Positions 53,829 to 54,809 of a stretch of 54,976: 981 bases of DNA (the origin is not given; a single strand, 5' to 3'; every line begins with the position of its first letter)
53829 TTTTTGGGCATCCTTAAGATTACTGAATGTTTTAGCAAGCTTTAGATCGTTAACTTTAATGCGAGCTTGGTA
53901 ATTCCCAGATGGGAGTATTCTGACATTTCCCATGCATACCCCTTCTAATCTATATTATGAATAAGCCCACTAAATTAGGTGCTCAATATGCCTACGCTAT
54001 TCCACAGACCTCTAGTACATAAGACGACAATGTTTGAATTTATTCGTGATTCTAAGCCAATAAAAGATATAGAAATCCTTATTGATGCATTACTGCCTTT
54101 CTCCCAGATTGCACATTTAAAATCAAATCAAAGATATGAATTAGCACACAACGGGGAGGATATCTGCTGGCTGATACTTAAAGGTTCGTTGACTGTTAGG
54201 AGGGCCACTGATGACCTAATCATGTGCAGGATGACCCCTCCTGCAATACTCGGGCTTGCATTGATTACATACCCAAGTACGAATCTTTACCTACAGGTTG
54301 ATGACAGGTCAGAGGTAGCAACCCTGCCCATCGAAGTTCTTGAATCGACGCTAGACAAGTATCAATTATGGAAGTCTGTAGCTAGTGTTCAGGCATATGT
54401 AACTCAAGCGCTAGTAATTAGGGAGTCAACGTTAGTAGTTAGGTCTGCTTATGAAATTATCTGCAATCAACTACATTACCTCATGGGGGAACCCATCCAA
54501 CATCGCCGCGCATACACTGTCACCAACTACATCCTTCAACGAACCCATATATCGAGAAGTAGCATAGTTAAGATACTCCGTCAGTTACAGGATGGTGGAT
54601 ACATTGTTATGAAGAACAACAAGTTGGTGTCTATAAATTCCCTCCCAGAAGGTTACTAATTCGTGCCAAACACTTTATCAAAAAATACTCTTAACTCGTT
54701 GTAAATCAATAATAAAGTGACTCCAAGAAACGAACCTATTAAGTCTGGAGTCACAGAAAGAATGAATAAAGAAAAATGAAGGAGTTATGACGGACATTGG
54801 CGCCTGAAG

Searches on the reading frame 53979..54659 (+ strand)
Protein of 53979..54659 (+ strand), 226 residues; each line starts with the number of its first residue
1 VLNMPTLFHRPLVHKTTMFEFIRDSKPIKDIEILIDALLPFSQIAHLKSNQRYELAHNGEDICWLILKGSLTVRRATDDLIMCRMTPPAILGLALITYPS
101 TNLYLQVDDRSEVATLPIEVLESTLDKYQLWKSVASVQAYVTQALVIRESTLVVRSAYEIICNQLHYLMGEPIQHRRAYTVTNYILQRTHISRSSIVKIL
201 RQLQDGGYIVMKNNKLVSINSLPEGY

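Call 7: search_protein_families(library=pfam, proteins=[window:53979-54659:+], max_evalue=0.01)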
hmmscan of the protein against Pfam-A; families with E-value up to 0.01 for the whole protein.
window:53979-54659:+ (226 aa): 2 families
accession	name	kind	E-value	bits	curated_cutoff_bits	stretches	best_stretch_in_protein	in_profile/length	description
PF15977.11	HTH_46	-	4.8e-21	75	29.3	1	157-223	1-67/68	Winged helix-turn-helix DNA binding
PF12802.13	MarR_2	-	0.0039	17.7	27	1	184-210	25-51/61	MarR family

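Call 57: search_dna_similar(query=window:53979-54659:+, collection=phages, mode=protein, max_rows=10, max_evalue=0.001)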
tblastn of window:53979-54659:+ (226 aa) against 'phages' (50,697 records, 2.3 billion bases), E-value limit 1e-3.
Records with a match: 6; places in all: 6; records where one place covers at least 80% of the query: 2.
Best place of each record, by identity: <60% 6.
By first word of the organism name: Salmonella 5; Escherichia 1.
By host as written in the record: Homo sapiens 3; Salmonella enterica subsp. enterica serovar Kentucky 2; Escherichia coli O157:H7 ATCC 43895 1.
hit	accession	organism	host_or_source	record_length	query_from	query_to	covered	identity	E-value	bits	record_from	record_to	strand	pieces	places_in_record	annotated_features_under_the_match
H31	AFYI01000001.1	Salmonella enterica subsp. enterica serovar Infantis str. ...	Homo sapiens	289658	19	226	92%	29.4%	4e-15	79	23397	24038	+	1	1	hypothetical protein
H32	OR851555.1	Salmonella phage S.Kent 1-2-1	Salmonella enterica subsp. enterica ...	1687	19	226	92%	29.4%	3e-15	79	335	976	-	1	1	record has no annotation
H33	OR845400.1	Escherichia phage ECO95 1-6-1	Escherichia coli O157:H7 ATCC 43895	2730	48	226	79%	28.0%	6e-13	73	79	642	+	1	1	record has no annotation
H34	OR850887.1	Salmonella phage S.Kent 1-2-1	Salmonella enterica subsp. enterica ...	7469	48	226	79%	28.0%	1e-12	72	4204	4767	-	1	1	record has no annotation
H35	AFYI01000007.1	Salmonella enterica subsp. enterica serovar Infantis str. ...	Homo sapiens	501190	65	226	72%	27.2%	5e-12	70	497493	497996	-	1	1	hypothetical protein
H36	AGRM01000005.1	Salmonella enterica subsp. houtenae str. ATCC BAA-1581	Homo sapiens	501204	65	226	72%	26.0%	6e-12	70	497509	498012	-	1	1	hypothetical protein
